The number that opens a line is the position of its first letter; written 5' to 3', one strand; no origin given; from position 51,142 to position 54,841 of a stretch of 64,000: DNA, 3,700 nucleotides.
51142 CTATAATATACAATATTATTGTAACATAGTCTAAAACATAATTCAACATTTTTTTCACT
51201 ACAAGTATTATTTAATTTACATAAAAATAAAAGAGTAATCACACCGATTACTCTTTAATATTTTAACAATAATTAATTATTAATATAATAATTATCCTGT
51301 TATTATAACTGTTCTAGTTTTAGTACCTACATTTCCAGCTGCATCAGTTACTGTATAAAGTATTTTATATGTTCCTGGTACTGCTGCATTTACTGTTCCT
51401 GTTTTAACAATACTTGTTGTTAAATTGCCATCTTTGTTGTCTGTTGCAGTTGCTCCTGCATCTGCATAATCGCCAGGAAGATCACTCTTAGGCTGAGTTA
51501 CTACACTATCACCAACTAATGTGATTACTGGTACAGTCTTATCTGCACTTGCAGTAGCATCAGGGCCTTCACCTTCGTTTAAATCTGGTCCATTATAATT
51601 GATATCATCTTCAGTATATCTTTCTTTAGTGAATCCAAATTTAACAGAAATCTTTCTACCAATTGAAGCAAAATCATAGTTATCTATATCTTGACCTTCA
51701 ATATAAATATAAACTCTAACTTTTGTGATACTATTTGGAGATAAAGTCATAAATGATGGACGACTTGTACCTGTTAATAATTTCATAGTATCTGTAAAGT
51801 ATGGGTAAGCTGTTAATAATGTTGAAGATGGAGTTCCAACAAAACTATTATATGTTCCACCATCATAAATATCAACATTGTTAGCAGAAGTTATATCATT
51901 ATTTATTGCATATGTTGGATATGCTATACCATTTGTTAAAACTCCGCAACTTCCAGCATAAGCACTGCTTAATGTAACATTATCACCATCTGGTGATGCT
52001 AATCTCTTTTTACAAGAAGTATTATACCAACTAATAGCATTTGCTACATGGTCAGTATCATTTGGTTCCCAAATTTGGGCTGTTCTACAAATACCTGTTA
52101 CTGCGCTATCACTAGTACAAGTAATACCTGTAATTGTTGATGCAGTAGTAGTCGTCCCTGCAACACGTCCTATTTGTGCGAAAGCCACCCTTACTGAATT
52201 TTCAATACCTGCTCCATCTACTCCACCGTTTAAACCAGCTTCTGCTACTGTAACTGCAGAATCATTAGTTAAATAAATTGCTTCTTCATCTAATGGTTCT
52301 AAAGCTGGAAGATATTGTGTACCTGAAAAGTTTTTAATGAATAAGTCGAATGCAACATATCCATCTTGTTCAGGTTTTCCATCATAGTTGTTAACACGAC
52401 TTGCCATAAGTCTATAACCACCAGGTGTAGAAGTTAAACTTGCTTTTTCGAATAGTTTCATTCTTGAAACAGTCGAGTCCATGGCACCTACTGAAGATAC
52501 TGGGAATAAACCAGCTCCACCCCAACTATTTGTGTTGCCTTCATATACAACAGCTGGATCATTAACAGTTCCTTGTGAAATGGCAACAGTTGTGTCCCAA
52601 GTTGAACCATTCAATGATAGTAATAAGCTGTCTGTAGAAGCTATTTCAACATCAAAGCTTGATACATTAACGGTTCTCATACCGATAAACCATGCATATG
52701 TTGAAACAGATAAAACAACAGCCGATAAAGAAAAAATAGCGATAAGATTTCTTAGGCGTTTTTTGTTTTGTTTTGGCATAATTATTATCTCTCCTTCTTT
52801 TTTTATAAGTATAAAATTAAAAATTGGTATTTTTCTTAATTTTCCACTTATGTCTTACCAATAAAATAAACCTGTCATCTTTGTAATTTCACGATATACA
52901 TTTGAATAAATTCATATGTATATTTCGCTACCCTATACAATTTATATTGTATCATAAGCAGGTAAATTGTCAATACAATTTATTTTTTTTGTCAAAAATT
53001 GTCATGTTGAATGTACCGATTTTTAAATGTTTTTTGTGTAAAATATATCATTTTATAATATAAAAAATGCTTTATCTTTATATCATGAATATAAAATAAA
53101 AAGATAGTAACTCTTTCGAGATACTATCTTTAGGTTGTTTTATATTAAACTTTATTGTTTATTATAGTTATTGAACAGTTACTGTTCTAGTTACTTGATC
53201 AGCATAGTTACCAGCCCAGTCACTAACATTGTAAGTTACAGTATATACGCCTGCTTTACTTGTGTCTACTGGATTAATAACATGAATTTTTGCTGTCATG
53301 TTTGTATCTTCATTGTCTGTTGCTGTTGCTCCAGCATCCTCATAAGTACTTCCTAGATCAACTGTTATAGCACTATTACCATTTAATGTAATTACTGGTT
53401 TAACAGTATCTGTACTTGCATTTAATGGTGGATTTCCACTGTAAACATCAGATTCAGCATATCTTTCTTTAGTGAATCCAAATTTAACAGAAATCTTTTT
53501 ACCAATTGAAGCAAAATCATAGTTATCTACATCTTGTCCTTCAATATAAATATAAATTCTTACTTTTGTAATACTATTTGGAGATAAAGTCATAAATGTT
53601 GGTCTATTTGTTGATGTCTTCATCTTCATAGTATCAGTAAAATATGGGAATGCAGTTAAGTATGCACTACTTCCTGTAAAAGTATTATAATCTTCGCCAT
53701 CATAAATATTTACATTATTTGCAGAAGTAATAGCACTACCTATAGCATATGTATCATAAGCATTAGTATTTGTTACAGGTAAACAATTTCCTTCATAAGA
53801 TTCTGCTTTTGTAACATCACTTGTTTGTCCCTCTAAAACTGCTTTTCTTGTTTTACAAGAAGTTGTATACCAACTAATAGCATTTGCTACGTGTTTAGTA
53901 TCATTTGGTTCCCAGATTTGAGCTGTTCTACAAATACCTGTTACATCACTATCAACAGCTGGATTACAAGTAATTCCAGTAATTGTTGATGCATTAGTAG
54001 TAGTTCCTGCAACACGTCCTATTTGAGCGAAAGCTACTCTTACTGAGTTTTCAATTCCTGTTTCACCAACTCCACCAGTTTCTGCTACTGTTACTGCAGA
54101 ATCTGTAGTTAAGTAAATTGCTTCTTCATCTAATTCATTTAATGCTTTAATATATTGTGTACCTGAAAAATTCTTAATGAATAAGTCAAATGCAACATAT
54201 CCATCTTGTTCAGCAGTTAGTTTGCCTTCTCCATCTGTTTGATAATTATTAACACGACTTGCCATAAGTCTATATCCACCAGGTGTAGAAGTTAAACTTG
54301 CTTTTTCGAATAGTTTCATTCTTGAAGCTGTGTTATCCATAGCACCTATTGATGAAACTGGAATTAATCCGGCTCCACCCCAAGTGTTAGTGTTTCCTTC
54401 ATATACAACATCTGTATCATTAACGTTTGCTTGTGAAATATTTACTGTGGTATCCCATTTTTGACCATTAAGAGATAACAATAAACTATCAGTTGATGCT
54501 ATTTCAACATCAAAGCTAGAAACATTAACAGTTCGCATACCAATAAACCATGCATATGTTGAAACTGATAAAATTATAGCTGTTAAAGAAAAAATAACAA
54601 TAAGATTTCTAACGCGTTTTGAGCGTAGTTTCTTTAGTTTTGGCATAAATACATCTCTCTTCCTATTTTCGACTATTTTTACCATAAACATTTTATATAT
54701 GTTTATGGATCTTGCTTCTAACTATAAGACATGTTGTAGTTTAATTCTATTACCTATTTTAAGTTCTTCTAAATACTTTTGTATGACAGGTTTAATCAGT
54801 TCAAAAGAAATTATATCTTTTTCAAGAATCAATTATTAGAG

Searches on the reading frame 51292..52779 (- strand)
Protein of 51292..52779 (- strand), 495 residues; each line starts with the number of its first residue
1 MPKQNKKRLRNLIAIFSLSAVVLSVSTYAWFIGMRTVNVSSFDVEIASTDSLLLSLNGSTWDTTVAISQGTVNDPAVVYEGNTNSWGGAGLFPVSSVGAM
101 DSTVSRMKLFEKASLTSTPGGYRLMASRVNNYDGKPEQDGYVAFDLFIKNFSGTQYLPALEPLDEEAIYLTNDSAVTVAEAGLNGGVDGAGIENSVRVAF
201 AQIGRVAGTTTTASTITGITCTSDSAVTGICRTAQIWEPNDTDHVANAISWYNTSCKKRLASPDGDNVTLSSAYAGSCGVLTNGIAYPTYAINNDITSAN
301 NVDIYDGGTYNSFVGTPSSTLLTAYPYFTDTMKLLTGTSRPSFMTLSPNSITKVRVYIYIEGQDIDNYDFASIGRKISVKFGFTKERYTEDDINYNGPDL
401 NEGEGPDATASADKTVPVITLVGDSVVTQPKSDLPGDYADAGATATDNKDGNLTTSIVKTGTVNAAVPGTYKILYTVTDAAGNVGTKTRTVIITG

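Call 7: search_protein_families(library=pfam, proteins=[window:51292-52779:-], max_evalue=0.1)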
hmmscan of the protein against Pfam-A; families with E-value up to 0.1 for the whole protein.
window:51292-52779:- (495 aa): 1 family
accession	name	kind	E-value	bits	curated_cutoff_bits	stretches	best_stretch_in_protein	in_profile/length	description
PF16403.11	Bact_surface_Ig-like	-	8.2e-17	61.5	27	1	436-493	15-71/71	Bacterial surface protein, Ig-like domain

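Call 8: search_protein_families(library=ncbifam, proteins=[window:51292-52779:-], max_evalue=0.1)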
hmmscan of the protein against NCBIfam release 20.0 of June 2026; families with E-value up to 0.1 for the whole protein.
window:51292-52779:- (495 aa): 0 families

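Call 11: find_homologous_proteins(query=window:51292-52779:-, max_evalue=0.001)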
Query window:51292-52779:- (495 aa): 2537 proteins with E <= 0.001 among 8000 candidates; the best 120 are listed.
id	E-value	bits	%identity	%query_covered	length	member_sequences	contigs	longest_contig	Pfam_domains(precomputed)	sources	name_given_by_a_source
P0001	0.0e+0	1087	100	100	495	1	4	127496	PF16403.12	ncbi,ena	-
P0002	1.7e-280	949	90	100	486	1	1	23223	PF16403.12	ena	-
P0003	2.0e-263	892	86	100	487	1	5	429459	PF16403.12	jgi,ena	-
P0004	6.1e-259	878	84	100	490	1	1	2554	PF16403.12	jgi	jgi:hypothetical protein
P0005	1.5e-255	866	83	100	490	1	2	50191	PF16403.12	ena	-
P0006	8.9e-255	864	84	100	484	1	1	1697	PF16403.12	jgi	-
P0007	7.8e-242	821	80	100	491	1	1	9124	PF16403.12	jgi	-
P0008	3.9e-241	819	79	100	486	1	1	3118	PF16403.12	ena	-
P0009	7.1e-223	759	72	100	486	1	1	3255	PF16403.12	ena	-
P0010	6.0e-213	726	69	100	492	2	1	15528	PF16403.12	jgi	jgi:hypothetical protein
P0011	1.2e-210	718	69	100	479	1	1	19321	PF16403.12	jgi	jgi:hypothetical protein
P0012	3.2e-210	717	70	100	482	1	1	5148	PF16403.12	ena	-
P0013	5.5e-210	716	70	100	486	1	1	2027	PF16403.12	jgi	-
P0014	4.4e-207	707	67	100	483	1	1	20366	PF16403.12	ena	-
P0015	8.9e-206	702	67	99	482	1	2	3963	PF16403.12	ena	-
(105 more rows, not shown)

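Call 45: predict_structure(alignment_id=A3)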
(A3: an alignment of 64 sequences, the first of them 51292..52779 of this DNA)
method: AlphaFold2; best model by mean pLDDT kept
length: 495 residues; sequences in the alignment: 64
mean_pLDDT: 85.0   pTM: 0.85
mean pLDDT of the five models: 85.0, 82.0, 81.7, 80.7, 75.5
residues with pLDDT >= 90: 244; 70-90: 176; 50-70: 59; < 50: 16
segments of 3 or more residues with pLDDT < 50: 184-186, 249-253, 367-372
pLDDT, mean of each block of 10 residues (from residue 1): 65 89 79 65 85 95 93 89 87 92 95 68 87 91 96 92 94 85 54 86 97 96 94 94 66 66 87 84 83 90 83 77 90 89 96 96 58 73 85 70 64 83 95 91 94 95 91 94 91 95
secondary structure, 60 per line:
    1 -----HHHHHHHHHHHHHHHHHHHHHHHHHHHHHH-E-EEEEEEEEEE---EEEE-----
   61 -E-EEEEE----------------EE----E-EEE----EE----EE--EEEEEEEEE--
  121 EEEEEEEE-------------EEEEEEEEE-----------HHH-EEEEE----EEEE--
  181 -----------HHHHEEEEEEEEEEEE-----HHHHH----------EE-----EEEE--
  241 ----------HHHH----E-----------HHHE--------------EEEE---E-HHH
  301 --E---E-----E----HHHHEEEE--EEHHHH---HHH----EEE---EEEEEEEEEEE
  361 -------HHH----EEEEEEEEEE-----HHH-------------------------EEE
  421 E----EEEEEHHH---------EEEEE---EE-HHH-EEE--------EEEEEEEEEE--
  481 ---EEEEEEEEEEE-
elements in order: H6-35 E39-48 E52-55 E64-68 E93-95 E110-118 E121-128 E142-150 E166-170 E175-178 H192-195 E196-207 H213-217 E235-238 H251-254 E289-292 H318-321 E322-325 H330-333 E344-346 E350-360 E375-384 E418-421 E426-430 E443-447 E458-460 E469-478 E484-494

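Call 61: fold_search(model_id=the predicted structure, library=pdb)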
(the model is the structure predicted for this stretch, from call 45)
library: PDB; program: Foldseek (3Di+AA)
matches with E <= 10: 346; with E <= 0.001: 7
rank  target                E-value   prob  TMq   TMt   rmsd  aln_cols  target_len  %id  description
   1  5fq7_H                4.6e-05  1.00  0.14  0.73   1.8        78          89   26  Crystal structure of the SusCD complex BT2261-2264 from Bacteroides thetaiotaomicron (released 2016-12-21)
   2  5fq3_A                4.6e-05  1.00  0.14  0.34   2.1        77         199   26  Crystal structure of the lipoprotein BT2262 from Bacteroides thetaiotaomicron (released 2016-12-14)
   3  7js4                  4.8e-05  0.95  0.14  0.08  24.2       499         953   11  The structure of the M60 catalytic domain with the CBM51-1 and CBM51-2 domains from Clostridium perfringens ZmpB (released 2021-02-03)
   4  5fq8_G                5.4e-05  1.00  0.14  0.32   2.1        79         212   25  Crystal structure of the SusCD complex BT2261-2264 from Bacteroides thetaiotaomicron (released 2016-12-21)
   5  2kpn_MODEL_1_A        1.6e-04  1.00  0.14  0.63   2.2        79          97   33  Solution NMR structure of a Bacterial Ig-like (Big_3) domain from Bacillus cereus. Northeast Structural Genomi (released 2010-01-12)
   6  4hmc                  6.8e-04  1.00  0.14  0.13  13.1       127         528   16  Crystal structure of cold-adapted chitinase from Moritella marina (released 2013-05-01)
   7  4mb3                  8.5e-04  1.00  0.14  0.13  14.3       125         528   16  Crystal structure of E153Q mutant of cold-adapted chitinase from Moritella marina (released 2014-03-19)
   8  5fq7_G                1.0e-03  1.00  0.14  0.71   2.1        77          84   25  Crystal structure of the SusCD complex BT2261-2264 from Bacteroides thetaiotaomicron (released 2016-12-21)
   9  7jrl                  1.3e-03  1.00  0.13  0.14   3.1        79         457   26  The structure of CBM51-2 in complex with GlcNAc and INT domains from Clostridium perfringens ZmpB (released 2021-02-03)
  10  9fbo_A                2.2e-03  1.00  0.14  0.15   2.6        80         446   21  Deletion mutant of chitinase MmChi60 (released 2025-05-28)
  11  4m00_A                1.2e-02  0.10  0.12  0.12  28.5       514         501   10  Crystal structure of the ligand binding region of staphylococcal adhesion SraP (released 2014-06-18)
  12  4m02                  3.5e-02  0.97  0.13  0.33  13.6       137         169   15  Middle fragment(residues 494-663) of the binding region of SraP (released 2014-06-18)
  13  4l3a_A                3.7e-02  0.47  0.11  0.12  19.9       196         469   13  Crystal structure of Internalin K (InlK) from Listeria monocytogenes (released 2013-08-28)
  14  7qfj_E                3.9e-02  0.99  0.13  0.32   5.5       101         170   20  Crystal structure of S-layer protein SlpX from Lactobacillus acidophilus, domain II (aa 194-362) (released 2022-12-21)
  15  7qfk_C                4.4e-02  0.98  0.12  0.31   5.7       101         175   21  Crystal structure of S-layer protein SlpX from Lactobacillus acidophilus, domain II, Co-Crystallization with HgCl2, Mu (released 2022-12-21)
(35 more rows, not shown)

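Call 69: search_protein_representatives(protein=window:51580-52779:-)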
Query: 400 residues. Proteins with E-value up to 0.001 (for the whole library): 821; up to 1e-10: 483; up to 1e-30: 106. The best 150 are listed.
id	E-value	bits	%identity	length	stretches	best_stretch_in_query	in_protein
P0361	1.3e-140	485.1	66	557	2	3-262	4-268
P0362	1.9e-138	478.0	60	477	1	3-400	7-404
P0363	3.2e-136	470.7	62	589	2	3-319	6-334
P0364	1.9e-133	461.6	61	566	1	5-398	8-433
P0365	2.1e-133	461.4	60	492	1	3-399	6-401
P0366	8.4e-129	446.3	62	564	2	4-333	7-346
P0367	2.3e-127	441.6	73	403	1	95-396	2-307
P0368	4.1e-127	440.7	62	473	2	4-325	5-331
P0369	2.4e-126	438.2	62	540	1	3-400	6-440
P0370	2.4e-122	425.0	61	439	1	4-399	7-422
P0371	1.5e-121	422.4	61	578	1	4-398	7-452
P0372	1.8e-121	422.1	59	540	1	3-397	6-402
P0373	4.3e-121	420.9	57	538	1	6-400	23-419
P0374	2.5e-119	415.1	59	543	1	3-398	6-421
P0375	9.6e-118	409.9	58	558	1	3-398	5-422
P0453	3.6e-38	148.0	34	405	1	38-388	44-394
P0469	2.2e-30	122.3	32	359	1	3-386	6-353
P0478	3.4e-28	115.1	32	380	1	3-385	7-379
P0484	1.5e-26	109.7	31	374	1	3-386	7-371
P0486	2.8e-26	108.8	32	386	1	4-386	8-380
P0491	1.9e-25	106.1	30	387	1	3-386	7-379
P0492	2.0e-25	106.0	34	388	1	3-385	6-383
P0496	8.1e-25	104.0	32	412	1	3-387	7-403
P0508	7.2e-24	100.9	28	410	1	3-394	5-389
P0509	7.5e-24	100.8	30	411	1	3-386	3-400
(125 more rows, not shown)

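Call 70: list_cluster_members(proteins=[P0453, P0469, P0478, P0484, P0486, P0491, P0492, P0496, P0508, P0509])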
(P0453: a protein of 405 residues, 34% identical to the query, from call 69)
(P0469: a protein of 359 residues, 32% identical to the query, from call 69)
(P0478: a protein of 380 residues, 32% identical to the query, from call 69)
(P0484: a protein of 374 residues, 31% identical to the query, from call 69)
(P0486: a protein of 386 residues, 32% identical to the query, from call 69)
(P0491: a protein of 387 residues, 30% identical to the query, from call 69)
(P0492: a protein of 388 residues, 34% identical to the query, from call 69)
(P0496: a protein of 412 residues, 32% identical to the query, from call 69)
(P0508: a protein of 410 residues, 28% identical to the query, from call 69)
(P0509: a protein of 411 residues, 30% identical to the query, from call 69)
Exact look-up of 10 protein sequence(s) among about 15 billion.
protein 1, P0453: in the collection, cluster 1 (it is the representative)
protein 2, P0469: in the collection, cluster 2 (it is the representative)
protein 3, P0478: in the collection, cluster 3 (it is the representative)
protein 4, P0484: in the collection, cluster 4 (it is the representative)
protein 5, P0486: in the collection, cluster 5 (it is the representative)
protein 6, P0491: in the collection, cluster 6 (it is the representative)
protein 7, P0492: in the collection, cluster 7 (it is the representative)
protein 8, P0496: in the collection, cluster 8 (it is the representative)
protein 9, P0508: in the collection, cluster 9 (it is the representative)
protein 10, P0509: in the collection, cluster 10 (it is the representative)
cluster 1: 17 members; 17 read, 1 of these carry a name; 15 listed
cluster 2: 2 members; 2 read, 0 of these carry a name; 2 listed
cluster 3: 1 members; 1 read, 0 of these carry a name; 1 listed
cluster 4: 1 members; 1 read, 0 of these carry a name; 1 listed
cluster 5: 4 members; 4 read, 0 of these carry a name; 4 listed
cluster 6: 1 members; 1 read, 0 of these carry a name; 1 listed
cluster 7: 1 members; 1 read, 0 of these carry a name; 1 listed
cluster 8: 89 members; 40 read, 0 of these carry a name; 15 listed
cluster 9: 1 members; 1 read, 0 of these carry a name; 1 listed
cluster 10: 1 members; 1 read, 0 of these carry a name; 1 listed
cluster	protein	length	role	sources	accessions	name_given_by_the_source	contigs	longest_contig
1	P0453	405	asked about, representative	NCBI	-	-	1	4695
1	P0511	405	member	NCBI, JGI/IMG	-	hypothetical protein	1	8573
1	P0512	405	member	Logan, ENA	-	-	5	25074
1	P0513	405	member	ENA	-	-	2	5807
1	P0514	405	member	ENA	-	-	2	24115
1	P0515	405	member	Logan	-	-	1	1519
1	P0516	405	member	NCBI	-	-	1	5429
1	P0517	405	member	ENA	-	-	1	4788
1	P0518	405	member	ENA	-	-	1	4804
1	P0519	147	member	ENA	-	-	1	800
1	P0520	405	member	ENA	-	-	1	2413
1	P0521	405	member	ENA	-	-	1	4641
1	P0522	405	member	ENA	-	-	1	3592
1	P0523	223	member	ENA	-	-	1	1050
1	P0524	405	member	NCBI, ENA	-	-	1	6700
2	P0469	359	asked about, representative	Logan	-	-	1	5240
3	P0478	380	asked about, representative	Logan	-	-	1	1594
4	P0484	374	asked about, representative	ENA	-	-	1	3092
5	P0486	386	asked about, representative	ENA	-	-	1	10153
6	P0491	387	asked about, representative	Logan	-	-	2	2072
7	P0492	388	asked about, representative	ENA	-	-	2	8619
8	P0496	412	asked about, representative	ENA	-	-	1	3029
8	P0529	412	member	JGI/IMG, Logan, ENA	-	-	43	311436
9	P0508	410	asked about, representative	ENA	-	-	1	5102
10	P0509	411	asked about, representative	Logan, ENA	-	-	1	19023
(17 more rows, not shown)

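Call 71: find_encoding_contigs(protein=P0529, flank=10000, max_places=2)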
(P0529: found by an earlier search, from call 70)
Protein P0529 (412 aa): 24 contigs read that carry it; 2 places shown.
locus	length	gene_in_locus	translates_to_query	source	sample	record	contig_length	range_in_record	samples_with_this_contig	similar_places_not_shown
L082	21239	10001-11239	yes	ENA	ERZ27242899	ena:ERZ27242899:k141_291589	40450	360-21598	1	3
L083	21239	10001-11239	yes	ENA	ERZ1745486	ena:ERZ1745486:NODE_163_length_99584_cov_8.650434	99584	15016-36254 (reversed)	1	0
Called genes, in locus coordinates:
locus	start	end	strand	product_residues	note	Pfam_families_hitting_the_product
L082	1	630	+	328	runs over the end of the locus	?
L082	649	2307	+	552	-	-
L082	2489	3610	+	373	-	PF09823:DUF2357 (weak)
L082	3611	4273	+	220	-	-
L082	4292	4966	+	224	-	-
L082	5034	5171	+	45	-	-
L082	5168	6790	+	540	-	-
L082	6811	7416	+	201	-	PF00717:Peptidase_S24 (weak)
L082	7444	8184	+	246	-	-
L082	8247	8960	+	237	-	-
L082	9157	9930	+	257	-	-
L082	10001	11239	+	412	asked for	-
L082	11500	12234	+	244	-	PF14808:TMEM164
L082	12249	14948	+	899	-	PF02739:5_3_exonuc_N, PF01367:5_3_exonuc, PF01612:DNA_pol_A_exo1, PF22619:DNA_polI_exo1, PF00476:DNA_pol_A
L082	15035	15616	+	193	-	PF01464:SLT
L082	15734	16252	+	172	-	PF09419:PGP_phosphatase, PF08282:Hydrolase_3 (weak), PF00702:Hydrolase, PF13242:Hydrolase_like (weak)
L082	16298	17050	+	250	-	PF01478:Peptidase_A24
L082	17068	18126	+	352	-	PF01321:Creatinase_N, PF00557:Peptidase_M24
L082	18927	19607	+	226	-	PF02224:Cytidylate_kin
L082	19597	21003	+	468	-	PF21377:MurD_N (faint), PF21799:MurD-like_N, PF08245:Mur_ligase_M, PF02875:Mur_ligase_C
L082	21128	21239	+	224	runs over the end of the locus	-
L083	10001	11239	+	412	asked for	-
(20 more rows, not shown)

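Call 81: find_encoding_contigs(protein=P0509, flank=10000, max_places=1)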
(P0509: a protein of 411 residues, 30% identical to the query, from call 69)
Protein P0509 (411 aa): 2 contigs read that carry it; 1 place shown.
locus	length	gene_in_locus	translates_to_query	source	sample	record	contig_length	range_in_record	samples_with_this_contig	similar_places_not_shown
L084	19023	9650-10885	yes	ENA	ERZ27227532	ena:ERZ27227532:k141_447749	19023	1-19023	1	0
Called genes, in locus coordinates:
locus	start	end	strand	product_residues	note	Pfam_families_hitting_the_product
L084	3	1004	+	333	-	?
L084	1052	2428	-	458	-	PF01225:Mur_ligase, PF08245:Mur_ligase_M, PF02875:Mur_ligase_C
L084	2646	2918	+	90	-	PF04026:SpoVG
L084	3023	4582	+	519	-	PF12673:SipL, PF01476:LysM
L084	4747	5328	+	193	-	PF09560:Spore_YunB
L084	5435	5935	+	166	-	PF01257:2Fe-2S_thioredx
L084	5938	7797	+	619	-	PF01257:2Fe-2S_thioredx, PF01512:Complex1_51K, PF10589:NADH_4Fe-4S, PF00037:Fer4, PF12837:Fer4_6 (weak), PF12838:Fer4_7 (weak), PF13187:Fer4_9 (weak), PF13237:Fer4_10, +3 more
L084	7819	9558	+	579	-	PF00111:Fer2 (weak), PF13510:Fer2_4, PF10588:NADH-G_4Fe-4S_3, PF12838:Fer4_7, PF14697:Fer4_21 (weak), PF22117:Fer4_Nqo3, PF02906:Fe_hyd_lg_C, PF02256:Fe_hyd_SSU, +2 more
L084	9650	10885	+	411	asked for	-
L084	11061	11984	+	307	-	-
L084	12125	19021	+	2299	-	?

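Call 82: find_encoding_contigs(protein=P0512, flank=10000, max_places=1)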
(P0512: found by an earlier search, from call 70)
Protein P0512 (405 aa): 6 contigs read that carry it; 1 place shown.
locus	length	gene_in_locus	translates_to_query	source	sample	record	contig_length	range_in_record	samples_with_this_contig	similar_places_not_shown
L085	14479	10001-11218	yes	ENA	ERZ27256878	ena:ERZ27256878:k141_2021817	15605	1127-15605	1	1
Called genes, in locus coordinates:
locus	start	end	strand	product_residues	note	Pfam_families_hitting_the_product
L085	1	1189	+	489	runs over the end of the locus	PF02698:DUF218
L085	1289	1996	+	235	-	-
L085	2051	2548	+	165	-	PF23457:LysM2_NFP (faint), PF01476:LysM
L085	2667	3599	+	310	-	PF07751:Abi_2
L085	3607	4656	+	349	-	PF00089:Trypsin, PF13365:Trypsin_2, PF00595:PDZ, PF13180:PDZ_2, PF17820:PDZ_6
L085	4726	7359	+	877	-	PF00690:Cation_ATPase_N, PF00122:E1-E2_ATPase, PF13246:Cation_ATPase, PF00702:Hydrolase, PF08282:Hydrolase_3 (weak), PF00689:Cation_ATPase_C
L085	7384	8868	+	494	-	-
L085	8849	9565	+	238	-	PF06271:RDD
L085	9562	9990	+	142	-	PF02502:LacAB_rpiB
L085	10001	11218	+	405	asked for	-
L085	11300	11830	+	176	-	PF02482:Ribosomal_S30AE, PF16321:Ribosom_S30AE_C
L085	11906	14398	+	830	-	PF07517:SecA_DEAD, PF00270:DEAD (weak), PF01043:SecA_PP_bind, PF00271:Helicase_C (faint), PF21090:P-loop_SecA, PF07516:SecA_SW, PF02810:SEC-C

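Call 83: find_encoding_contigs(protein=P0486, flank=10000, max_places=1)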
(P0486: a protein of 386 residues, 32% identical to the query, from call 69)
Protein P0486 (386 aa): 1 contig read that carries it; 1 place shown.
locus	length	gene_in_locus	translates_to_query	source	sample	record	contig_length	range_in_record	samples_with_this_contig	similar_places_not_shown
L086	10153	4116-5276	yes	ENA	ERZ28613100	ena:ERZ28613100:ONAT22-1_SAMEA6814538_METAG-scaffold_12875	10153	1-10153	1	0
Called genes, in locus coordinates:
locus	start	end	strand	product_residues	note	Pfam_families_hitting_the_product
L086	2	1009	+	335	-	?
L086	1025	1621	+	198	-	-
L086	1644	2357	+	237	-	-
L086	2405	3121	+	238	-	-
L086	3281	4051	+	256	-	-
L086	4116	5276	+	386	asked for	-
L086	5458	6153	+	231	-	-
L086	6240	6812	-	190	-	PF04203:Sortase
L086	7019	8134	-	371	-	-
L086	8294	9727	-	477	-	PF13537:GATase_7, PF00733:Asn_synthase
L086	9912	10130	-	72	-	-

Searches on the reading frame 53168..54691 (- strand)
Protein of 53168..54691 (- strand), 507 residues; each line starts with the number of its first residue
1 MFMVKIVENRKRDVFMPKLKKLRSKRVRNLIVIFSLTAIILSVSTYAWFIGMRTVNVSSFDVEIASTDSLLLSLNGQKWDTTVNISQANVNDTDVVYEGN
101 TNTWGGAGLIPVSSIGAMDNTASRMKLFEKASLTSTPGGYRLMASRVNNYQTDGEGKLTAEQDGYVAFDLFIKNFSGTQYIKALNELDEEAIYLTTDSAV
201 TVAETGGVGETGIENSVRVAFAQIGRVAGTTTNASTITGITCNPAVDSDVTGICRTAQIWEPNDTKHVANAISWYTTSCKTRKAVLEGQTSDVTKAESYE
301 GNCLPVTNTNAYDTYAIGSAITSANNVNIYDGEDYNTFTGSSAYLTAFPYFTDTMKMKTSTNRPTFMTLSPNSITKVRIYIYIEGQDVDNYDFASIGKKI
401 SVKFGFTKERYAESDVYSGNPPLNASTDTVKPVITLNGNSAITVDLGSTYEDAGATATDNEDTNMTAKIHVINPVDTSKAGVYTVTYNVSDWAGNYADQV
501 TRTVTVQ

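Call 7: search_protein_families(library=pfam, proteins=[window:53168-54691:-], max_evalue=0.1)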
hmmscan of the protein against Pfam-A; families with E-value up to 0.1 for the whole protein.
window:53168-54691:- (507 aa): 4 families
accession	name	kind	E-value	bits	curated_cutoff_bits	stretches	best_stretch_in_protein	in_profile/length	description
PF16403.11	Bact_surface_Ig-like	-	1.9e-21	76.3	27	1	434-506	1-71/71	Bacterial surface protein, Ig-like domain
PF18981.6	InlK_D3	-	0.0039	17.7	25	1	452-506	25-75/75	Internalin K domain (D3/D4)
PF02494.22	HYR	-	0.005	17.6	21.7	1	428-506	2-81/81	HYR domain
PF19077.6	Big_13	-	0.018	16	27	1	418-506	15-100/102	Bacterial Ig-like domain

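Call 8: search_protein_families(library=ncbifam, proteins=[window:53168-54691:-], max_evalue=0.1)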
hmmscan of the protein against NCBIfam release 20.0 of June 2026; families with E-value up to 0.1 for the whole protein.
window:53168-54691:- (507 aa): 2 families
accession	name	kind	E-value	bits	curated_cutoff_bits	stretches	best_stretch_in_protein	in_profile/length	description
NF047446.1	barrel_OmpL47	domain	0.0031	18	40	1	473-506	35-68/68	OmpL47-type beta-barrel domain-containing protein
NF033932.1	LapB_rpt_80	domain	0.045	14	45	1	481-506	1-26/83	LapB repeat-containing protein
